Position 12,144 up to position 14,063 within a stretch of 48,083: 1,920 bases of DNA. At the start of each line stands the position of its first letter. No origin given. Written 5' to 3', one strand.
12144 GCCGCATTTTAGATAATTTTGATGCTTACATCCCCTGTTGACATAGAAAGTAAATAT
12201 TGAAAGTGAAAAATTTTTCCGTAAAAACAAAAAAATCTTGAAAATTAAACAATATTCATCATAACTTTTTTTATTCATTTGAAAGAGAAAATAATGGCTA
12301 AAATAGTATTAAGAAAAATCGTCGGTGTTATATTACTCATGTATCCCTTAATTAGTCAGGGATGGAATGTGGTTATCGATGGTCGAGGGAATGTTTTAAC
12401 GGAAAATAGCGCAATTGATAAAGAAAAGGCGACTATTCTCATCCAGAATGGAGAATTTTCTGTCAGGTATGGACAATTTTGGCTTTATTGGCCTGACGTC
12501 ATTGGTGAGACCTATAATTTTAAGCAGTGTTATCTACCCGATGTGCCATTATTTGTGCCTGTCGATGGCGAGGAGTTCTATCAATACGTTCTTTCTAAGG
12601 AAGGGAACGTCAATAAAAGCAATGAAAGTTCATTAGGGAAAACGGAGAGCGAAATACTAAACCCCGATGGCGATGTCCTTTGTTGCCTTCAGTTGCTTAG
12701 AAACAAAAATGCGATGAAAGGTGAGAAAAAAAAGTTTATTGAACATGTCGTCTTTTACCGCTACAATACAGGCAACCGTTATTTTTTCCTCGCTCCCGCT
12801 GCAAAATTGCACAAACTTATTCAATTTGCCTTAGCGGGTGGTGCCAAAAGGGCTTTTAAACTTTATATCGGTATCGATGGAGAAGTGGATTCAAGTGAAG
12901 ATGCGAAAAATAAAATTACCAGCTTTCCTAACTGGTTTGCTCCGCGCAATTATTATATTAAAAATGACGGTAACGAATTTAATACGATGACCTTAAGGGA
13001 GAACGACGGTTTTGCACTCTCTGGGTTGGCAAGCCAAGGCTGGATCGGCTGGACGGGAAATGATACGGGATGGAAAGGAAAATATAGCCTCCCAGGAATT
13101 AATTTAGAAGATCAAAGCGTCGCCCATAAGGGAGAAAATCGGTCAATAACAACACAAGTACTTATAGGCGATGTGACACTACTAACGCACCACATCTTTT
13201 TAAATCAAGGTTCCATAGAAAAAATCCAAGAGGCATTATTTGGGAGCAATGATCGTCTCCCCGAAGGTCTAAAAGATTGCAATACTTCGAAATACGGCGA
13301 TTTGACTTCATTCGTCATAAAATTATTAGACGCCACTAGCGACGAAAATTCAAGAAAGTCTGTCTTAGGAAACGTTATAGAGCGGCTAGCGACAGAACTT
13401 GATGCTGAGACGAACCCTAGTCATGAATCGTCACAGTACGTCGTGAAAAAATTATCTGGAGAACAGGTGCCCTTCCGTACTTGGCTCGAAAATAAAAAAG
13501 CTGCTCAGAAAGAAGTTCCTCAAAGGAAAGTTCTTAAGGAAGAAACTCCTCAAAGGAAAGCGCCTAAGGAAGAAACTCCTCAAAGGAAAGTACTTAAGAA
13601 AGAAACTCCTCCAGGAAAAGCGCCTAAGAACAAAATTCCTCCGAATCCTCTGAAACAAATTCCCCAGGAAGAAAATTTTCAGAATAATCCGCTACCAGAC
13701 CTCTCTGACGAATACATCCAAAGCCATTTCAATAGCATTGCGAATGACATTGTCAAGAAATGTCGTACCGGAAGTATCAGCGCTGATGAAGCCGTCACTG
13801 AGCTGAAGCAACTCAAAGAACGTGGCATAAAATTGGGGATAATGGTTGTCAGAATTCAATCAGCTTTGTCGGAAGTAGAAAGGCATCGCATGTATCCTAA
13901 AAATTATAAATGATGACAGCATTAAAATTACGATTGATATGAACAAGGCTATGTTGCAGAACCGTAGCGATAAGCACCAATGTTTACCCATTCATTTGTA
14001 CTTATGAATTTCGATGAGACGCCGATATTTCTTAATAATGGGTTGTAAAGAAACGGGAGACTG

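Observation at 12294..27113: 14.8-kb co-oriented array: four paralogues of an unrecognised secreted-protein family bracketing a giant coiled-coil protein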

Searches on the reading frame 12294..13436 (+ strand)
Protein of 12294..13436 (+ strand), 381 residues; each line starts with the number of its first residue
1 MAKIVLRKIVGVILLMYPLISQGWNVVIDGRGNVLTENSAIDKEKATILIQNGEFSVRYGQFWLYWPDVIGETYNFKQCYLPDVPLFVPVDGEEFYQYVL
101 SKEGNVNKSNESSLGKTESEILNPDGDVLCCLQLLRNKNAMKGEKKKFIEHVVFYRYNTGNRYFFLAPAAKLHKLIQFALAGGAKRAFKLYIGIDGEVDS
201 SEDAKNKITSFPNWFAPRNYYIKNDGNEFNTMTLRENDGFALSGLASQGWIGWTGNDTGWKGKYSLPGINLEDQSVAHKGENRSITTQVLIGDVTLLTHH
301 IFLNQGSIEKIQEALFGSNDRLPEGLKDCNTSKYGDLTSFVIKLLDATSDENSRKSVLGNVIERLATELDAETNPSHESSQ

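Call 11: search_solved_structures(query=A2, max_evalue=10)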
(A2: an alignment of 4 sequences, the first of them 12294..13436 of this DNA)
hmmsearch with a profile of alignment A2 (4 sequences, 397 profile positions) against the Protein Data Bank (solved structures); distinct sequences matched with E-value up to 10: 0.

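Call 18: predict_structure(alignment_id=A2)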
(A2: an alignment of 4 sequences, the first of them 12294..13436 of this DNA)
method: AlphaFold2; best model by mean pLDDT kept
length: 381 residues; sequences in the alignment: 4
mean_pLDDT: 41.7   pTM: 0.50
mean pLDDT of the five models: 41.7, 36.3, 34.4, 33.9, 33.8
residues with pLDDT >= 90: 0; 70-90: 0; 50-70: 110; < 50: 271
segments of 3 or more residues with pLDDT < 50: 1-4, 6-130, 134-146, 158-184, 196-279, 328-336, 373-379
pLDDT, mean of each block of 10 residues (from residue 1): 45 35 30 31 32 30 28 27 29 27 30 26 39 44 46 54 41 39 46 48 41 39 34 28 28 28 35 42 62 61 65 58 51 46 65 60 62 49 57
secondary structure, 60 per line:
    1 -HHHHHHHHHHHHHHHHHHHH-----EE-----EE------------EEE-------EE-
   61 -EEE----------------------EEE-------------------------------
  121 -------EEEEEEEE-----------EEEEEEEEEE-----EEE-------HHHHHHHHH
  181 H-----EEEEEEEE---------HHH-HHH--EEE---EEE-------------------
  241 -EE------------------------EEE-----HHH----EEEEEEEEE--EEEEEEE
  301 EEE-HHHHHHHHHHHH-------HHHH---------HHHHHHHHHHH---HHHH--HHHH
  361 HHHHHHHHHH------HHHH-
elements in order: H2-21 E48-50 E62-64 E87-89 E128-135 E147-156 E162-164 H172-181 E187-194 E213-215 E219-221 E268-270 E283-291 E294-303 H305-316 H324-327 H337-347 H351-354 H357-370 H377-380
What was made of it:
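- Tried and rejected: With only 4 sequences it was unusable (pLDDT 42; call 18).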

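Call 19: search_protein_representatives(alignment_id=A2)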
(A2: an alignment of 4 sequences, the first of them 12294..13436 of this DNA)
Query: 4 sequences, 397 profile positions. Proteins with E-value up to 0.001 (for the whole library): 16; up to 1e-10: 12; up to 1e-30: 8. The best 16 are listed.
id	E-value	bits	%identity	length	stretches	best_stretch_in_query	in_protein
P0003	1.8e-187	639.7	-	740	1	1-397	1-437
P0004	4.5e-185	631.8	-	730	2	1-397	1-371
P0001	4.6e-183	625.2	-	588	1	16-396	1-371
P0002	4.9e-179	611.9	-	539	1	1-396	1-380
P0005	7.3e-57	209.7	-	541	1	1-364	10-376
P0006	9.5e-48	179.6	-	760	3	244-393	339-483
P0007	1.7e-38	149.2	-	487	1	139-363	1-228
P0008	1.1e-31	126.7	-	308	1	1-232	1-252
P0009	2.5e-17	79.4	-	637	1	78-335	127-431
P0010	6.6e-14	68.2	-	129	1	270-363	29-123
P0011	9.1e-12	61.2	-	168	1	310-390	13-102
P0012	4.2e-11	59.0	-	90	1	309-363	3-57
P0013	9.7e-06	41.3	-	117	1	238-336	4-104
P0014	1.5e-05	40.7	-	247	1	1-153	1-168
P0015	7.1e-05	38.5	-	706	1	136-337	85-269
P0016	3.8e-04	36.1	-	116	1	213-253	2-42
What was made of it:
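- Closest known: Uncharacterised Mimiviridae proteins. Different: No sequence-level signal in the exhaustive HMMER search (call 19).
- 16 hits in 1.84e9 representative proteins (call 19).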

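Call 25: find_encoding_contigs(protein=P0015, flank=10000, max_places=4)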
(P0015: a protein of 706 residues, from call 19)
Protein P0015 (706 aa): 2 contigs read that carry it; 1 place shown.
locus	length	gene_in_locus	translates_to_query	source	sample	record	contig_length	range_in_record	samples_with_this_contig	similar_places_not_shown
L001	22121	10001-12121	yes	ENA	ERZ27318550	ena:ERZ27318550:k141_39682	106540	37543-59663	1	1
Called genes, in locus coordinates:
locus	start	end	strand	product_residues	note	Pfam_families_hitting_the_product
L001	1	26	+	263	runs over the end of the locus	PF01346:FKBP_N, PF00254:FKBP_C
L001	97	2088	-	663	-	PF01764:Lipase_3 (weak)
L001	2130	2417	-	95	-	PF02699:YajC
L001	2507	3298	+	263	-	PF00106:adh_short, PF13561:adh_short_C2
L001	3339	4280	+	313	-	PF00056:Ldh_1_N, PF02866:Ldh_1_C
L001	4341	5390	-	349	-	PF01791:DeoC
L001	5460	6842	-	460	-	PF01225:Mur_ligase, PF08245:Mur_ligase_M, PF02875:Mur_ligase_C (weak)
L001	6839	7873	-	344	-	PF08545:ACP_syn_III, PF08541:ACP_syn_III_C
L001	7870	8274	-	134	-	-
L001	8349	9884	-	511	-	PF02874:ATP-synt_ab_N, PF00006:ATP-synt_ab, PF00306:ATP-synt_ab_C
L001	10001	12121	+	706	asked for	-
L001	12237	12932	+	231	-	PF01746:tRNA_m1G_MT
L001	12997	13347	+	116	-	PF01245:Ribosomal_L19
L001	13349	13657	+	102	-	PF04347:FliO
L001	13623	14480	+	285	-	PF17827:PrmC_N, PF05175:MTS, PF06325:PrmA, PF02390:Methyltransf_4, PF13847:Methyltransf_31, PF08241:Methyltransf_11, PF08242:Methyltransf_12, PF13649:Methyltransf_25, +6 more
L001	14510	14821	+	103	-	PF01313:Bac_export_3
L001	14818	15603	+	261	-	PF01311:Bac_export_1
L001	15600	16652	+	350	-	PF01312:Bac_export_2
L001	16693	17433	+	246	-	PF01914:MarC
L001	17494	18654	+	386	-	PF03486:HI0933_like, PF13738:Pyr_redox_3 (faint), PF22780:HI0933_like_1st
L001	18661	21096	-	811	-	PF00521:DNA_topoisoIV, PF03989:DNA_gyraseA_C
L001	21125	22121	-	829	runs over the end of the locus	PF02518:HATPase_c, PF00204:DNA_gyraseB, PF01751:Toprim, PF00986:DNA_gyraseB_C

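Call 26: find_encoding_contigs(protein=P0005, flank=10000, max_places=4)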
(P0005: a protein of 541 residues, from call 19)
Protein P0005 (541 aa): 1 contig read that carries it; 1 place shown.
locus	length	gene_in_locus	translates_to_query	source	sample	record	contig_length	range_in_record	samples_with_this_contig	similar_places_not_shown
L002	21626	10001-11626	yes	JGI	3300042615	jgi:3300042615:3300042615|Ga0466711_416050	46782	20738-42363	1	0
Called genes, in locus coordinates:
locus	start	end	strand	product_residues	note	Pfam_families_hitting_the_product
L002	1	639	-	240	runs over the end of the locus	PF01914:MarC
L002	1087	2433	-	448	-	-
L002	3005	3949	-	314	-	-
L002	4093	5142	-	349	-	PF01791:DeoC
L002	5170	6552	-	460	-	PF01225:Mur_ligase, PF08245:Mur_ligase_M, PF02875:Mur_ligase_C (weak)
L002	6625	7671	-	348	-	PF08545:ACP_syn_III, PF08541:ACP_syn_III_C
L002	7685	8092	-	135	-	-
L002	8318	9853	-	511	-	PF02874:ATP-synt_ab_N, PF00006:ATP-synt_ab, PF00306:ATP-synt_ab_C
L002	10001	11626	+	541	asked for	-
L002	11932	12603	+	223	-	PF01746:tRNA_m1G_MT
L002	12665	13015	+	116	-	PF01245:Ribosomal_L19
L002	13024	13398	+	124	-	PF04347:FliO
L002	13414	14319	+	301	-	PF17827:PrmC_N, PF03602:Cons_hypoth95 (weak), PF05175:MTS, PF06325:PrmA, PF02390:Methyltransf_4 (faint), PF13847:Methyltransf_31, PF13649:Methyltransf_25, PF07669:Eco57I (weak), +1 more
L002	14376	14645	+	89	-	PF01313:Bac_export_3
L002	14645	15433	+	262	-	PF01311:Bac_export_1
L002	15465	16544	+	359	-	PF01312:Bac_export_2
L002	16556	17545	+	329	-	PF00106:adh_short, PF13561:adh_short_C2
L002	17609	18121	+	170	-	-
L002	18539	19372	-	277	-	PF13302:Acetyltransf_3, PF13420:Acetyltransf_4, PF00583:Acetyltransf_1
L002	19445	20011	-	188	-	PF13302:Acetyltransf_3, PF13420:Acetyltransf_4, PF00583:Acetyltransf_1, PF13508:Acetyltransf_7 (faint)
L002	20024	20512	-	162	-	PF05932:CesT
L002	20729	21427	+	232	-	PF04028:DUF374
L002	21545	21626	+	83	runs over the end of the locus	PF01649:Ribosomal_S20p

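Call 34: find_encoding_contigs(protein=P0006, flank=10000, max_places=3)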
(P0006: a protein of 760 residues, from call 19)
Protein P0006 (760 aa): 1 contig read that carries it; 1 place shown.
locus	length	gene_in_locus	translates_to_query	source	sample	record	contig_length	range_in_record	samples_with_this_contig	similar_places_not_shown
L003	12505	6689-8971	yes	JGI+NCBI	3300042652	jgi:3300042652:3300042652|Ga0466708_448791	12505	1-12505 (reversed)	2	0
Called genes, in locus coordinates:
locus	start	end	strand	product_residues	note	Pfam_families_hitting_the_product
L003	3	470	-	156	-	?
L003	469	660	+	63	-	-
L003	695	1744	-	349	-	PF01791:DeoC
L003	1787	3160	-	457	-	PF01225:Mur_ligase, PF08245:Mur_ligase_M, PF02875:Mur_ligase_C (weak)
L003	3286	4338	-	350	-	PF00108:Thiolase_N (faint), PF08545:ACP_syn_III, PF08541:ACP_syn_III_C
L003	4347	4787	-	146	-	-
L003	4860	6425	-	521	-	PF02874:ATP-synt_ab_N, PF00006:ATP-synt_ab, PF00306:ATP-synt_ab_C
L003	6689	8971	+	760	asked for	-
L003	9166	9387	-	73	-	-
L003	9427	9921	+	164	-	PF01746:tRNA_m1G_MT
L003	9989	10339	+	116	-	PF01245:Ribosomal_L19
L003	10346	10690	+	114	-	PF04347:FliO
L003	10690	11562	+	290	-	PF17827:PrmC_N, PF02384:N6_Mtase (weak), PF06325:PrmA, PF05175:MTS, PF13489:Methyltransf_23 (weak), PF08242:Methyltransf_12, PF13649:Methyltransf_25, PF13847:Methyltransf_31, +4 more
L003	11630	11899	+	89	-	PF01313:Bac_export_3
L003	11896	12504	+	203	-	PF01311:Bac_export_1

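Call 35: find_encoding_contigs(protein=P0009, flank=10000, max_places=3)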
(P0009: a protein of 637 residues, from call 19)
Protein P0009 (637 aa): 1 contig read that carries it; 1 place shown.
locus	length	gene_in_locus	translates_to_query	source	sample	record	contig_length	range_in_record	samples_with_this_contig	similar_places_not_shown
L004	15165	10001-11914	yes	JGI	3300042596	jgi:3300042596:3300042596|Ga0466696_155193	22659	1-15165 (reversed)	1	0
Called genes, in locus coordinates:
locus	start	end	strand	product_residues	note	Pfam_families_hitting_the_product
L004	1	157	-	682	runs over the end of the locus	-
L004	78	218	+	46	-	-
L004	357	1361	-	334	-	-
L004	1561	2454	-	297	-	-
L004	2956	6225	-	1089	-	-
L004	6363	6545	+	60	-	-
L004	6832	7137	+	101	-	-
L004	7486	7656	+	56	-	-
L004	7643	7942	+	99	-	-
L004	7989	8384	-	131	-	-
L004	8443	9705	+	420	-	-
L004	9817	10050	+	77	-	-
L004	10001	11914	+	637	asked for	-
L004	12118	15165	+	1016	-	?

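Call 54: find_encoding_contigs(protein=P0007, flank=10000, max_places=3)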
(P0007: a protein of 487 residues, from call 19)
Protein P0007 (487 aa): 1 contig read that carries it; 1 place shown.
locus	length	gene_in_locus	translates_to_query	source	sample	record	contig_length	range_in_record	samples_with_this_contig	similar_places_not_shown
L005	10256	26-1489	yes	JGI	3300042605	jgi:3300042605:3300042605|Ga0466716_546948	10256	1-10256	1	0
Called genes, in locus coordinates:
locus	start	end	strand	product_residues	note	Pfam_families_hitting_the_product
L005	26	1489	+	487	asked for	-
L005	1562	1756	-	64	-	-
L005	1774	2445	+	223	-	PF01746:tRNA_m1G_MT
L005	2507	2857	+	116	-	PF01245:Ribosomal_L19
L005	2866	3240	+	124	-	PF04347:FliO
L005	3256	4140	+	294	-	PF17827:PrmC_N, PF05175:MTS, PF06325:PrmA, PF10294:Methyltransf_16 (weak), PF03602:Cons_hypoth95 (weak), PF08242:Methyltransf_12 (weak), PF13649:Methyltransf_25, PF13847:Methyltransf_31, +2 more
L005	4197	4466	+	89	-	PF01313:Bac_export_3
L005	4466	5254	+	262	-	PF01311:Bac_export_1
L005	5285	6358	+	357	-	PF01312:Bac_export_2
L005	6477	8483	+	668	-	-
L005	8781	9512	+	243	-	PF01914:MarC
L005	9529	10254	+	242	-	PF01266:DAO (faint), PF03486:HI0933_like, PF07992:Pyr_redox_2 (weak), PF13738:Pyr_redox_3 (faint), PF22780:HI0933_like_1st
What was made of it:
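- The same position is occupied in L001, L002, L003 and L005 (calls 25, 26, 34, 54). Vertical synteny in four genomes (calls 25, 26, 34, 54).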

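Call 55: find_encoding_contigs(protein=P0011, flank=10000, max_places=3)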
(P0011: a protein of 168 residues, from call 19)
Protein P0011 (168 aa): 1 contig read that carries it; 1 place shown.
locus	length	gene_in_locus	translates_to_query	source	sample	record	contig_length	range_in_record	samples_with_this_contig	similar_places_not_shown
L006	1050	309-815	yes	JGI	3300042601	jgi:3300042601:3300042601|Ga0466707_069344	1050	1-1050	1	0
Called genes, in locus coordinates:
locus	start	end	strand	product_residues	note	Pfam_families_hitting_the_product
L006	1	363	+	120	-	?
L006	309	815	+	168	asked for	-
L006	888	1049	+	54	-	?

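Call 56: find_encoding_contigs(protein=P0016, flank=10000, max_places=3)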
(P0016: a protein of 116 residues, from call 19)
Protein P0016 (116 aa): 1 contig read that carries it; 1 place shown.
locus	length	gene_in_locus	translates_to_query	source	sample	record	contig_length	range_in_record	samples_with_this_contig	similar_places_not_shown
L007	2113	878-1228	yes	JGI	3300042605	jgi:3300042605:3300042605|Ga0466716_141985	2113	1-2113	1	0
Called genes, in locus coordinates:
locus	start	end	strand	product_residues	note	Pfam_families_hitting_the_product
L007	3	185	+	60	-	?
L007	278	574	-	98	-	-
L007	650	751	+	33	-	-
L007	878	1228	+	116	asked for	-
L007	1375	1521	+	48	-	-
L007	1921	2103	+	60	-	-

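Call 88: search_protein_families(library=ncbifam, proteins=[L002:13024-13398:+, L002:14376-14645:+, L002:14645-15433:+, L002:15465-16544:+, L002:8318-9853:-, L002:7685-8092:-], max_evalue=0.001)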
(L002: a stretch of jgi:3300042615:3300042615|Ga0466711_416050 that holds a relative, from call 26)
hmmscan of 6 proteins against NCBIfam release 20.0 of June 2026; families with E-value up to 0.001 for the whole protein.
L002:13024-13398:+ (124 aa): 1 family
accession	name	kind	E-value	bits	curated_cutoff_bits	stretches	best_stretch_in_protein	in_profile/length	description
TIGR03500.1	FliO_TIGR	equivalog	4.9e-09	36.1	55.25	1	11-85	2-70/70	flagellar biosynthetic protein FliO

L002:14376-14645:+ (89 aa): 5 families
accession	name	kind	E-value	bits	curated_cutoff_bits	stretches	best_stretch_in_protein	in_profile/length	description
TIGR01403.1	fliQ_rel_III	equivalog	4.2e-27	94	76.5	1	6-84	2-80/81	type III secretion system export apparatus subunit SctS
TIGR01402.1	fliQ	equivalog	1.5e-21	76.3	88.9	1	1-88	1-88/88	flagellar biosynthesis protein FliQ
NF004671.0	PRK06010.1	subfamily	8.1e-17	61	104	1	5-83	5-83/88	flagellar biosynthesis protein FliQ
NF011861.0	PRK15333.1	equivalog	8.9e-17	61.3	108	1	8-79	6-77/86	EscS/YscS/HrcS family type III secretion system export apparatus protein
NF011877.0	PRK15350.1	equivalog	3.3e-16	59.5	104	1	7-78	7-78/88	EscS/YscS/HrcS family type III secretion system export apparatus protein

L002:14645-15433:+ (262 aa): 5 families
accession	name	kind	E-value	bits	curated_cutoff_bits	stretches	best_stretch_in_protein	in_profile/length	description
TIGR01401.1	fliR_like_III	equivalog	2.1e-62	210.9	163.05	1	6-239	2-233/253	type III secretion system export apparatus subunit SctT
TIGR01400.1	fliR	equivalog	4.3e-35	121.5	168.6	1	13-249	2-236/245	flagellar biosynthetic protein FliR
NF011876.0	PRK15349.1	equivalog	3e-25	89.6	275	1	7-260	4-255/259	EscT/YscT/HrcT family type III secretion system export apparatus protein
NF009411.0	PRK12772.1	equivalog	2.7e-19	69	739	1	14-245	9-238/610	fused FliR family export protein/FlhB family type III secretion system protein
NF009416.1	PRK12780.1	equivalog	8.2e-07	28.9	306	1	12-233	6-227/247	flagellar biosynthesis protein FliR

L002:15465-16544:+ (359 aa): 9 families
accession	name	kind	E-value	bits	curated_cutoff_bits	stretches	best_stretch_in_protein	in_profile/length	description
TIGR01404.2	FlhB_rel_III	equivalog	2.8e-111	372.2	358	1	3-346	1-340/341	type III secretion system export apparatus subunit SctU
TIGR00328.1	flhB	equivalog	6.1e-90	301.9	349.25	1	3-350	2-347/348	flagellar biosynthesis protein FlhB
NF009364.0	PRK12721.1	equivalog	5.3e-86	288.9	381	1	1-354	1-350/352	EscU/YscU/HrcU family type III secretion system export apparatus switch protein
NF004950.0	PRK06298.1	equivalog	4e-81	272.9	434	1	1-354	1-351/360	type III secretion system protein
NF009411.0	PRK12772.1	equivalog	3.6e-80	270.1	739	1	2-350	263-609/610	fused FliR family export protein/FlhB family type III secretion system protein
NF006017.0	PRK08156.1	equivalog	7.1e-58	196.5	394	1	1-352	1-343/367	EscU/YscU/HrcU family type III secretion system export apparatus switch protein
NF009117.0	PRK12468.1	equivalog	2.3e-43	148.4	712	1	3-350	8-353/386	flagellar biosynthesis protein FlhB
NF009412.0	PRK12773.1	equivalog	1.2e-38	132.7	886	1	4-348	303-646/649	flagellar biosynthesis protein FlhB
TIGR00789.1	flhB_rel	hypoth_equivalog_domain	3.7e-14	52.7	117.35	1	268-349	4-82/84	FlhB-like flagellar biosynthesis protein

L002:8318-9853:- (511 aa): 34 families (the best 25 are shown)
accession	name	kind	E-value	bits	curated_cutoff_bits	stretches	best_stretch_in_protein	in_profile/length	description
TIGR00962.1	atpA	equivalog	5.5e-221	734.6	484.45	1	4-508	6-499/503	F0F1 ATP synthase subunit alpha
NF009884.0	PRK13343.1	equivalog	3.3e-196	652.8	554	1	3-508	8-500/507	F0F1 ATP synthase subunit alpha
TIGR03324.1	alt_F1F0_F1_al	exception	6.1e-177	589.3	750.5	1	5-504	8-494/497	alternate F1F0 ATPase, F1 subunit alpha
NF045863.1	glide_MMOB1660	exception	1.1e-125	420.5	600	1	28-485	3-451/515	MMOB1660 family gliding motility ATPase complex subunit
NF005523.0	PRK07165.1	equivalog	1.4e-96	324.2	414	1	26-503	5-471/509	ATP F0F1 synthase subunit alpha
NF045936.2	MSC_0619_alpha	exception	7.2e-89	298.7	520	1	28-500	3-464/505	MSC_0619 family F1-like ATPase alpha subunit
TIGR02546.1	III_secr_ATP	equivalog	6.1e-52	176.7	604.75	1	23-446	11-417/423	type III secretion system ATPase SctN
TIGR03496.1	FliI_clade1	equivalog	1.3e-48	165.9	619.1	1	48-442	22-406/414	flagellar protein export ATPase FliI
NF003235.0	PRK04196.1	subfamily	3.9e-46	157.7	349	1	22-379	3-355/462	V-type ATP synthase subunit B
NF006575.0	PRK09099.1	subfamily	7.4e-46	156.8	706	1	24-440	26-430/443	type III secretion system ATPase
TIGR03498.1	FliI_clade3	equivalog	4.2e-45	154.2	587.45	1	31-443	6-410/418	flagellar protein export ATPase FliI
TIGR01026.1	fliI_yscN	subfamily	9e-45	153.2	379.5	1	23-410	22-395/440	FliI/YscN family ATPase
NF005391.0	PRK06936.1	equivalog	2.8e-44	151.7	657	1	63-447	66-434/439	type III secretion system ATPase SctN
TIGR03497.1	FliI_clade2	equivalog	3.2e-43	148.3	629.8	1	53-423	31-385/413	flagellar protein export ATPase FliI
NF005295.0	PRK06820.1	equivalog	1.6e-42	146.1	690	1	20-435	25-423/440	EscN/YscN/HrcN family type III secretion system ATPase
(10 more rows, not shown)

L002:7685-8092:- (135 aa): 0 families
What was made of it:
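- SctS, SctT and SctU score above the NCBIfam cut-offs next to the family gene in relatives (calls 25, 26, 54, 88).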

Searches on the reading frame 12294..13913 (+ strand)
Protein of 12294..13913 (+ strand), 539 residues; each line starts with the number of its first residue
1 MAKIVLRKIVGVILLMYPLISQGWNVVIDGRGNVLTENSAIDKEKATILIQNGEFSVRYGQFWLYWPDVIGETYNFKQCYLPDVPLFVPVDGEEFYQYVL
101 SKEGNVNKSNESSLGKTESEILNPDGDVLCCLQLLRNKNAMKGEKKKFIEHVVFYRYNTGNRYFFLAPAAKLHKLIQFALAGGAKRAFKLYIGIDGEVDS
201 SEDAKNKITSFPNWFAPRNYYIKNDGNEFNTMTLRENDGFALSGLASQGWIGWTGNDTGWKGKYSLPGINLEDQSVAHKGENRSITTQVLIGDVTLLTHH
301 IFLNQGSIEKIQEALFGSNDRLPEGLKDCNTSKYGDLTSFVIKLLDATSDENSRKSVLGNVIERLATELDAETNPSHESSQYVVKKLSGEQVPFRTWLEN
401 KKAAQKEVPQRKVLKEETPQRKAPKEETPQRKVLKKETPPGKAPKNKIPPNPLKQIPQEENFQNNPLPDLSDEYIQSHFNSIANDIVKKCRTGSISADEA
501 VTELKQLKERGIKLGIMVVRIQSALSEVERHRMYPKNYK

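Call 4: search_protein_families(library=pfam, proteins=[window:12294-13913:+], max_evalue=1)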
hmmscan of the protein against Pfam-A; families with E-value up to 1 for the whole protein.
window:12294-13913:+ (539 aa): 0 families

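Call 16: search_protein_families(library=ncbifam, proteins=[window:12294-13913:+], max_evalue=0.1)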
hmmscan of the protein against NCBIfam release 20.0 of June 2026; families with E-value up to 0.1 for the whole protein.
window:12294-13913:+ (539 aa): 1 family
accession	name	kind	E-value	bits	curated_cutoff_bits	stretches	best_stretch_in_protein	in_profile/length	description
NF050153.2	Rv3852_fam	equivalog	0.015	15.8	100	1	404-461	19-76/145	Rv3852 family protein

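Call 78: search_protein_families(library=phrogs, proteins=[window:12294-13913:+], max_evalue=0.1)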
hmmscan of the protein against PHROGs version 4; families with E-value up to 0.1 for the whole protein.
window:12294-13913:+ (539 aa): 0 families
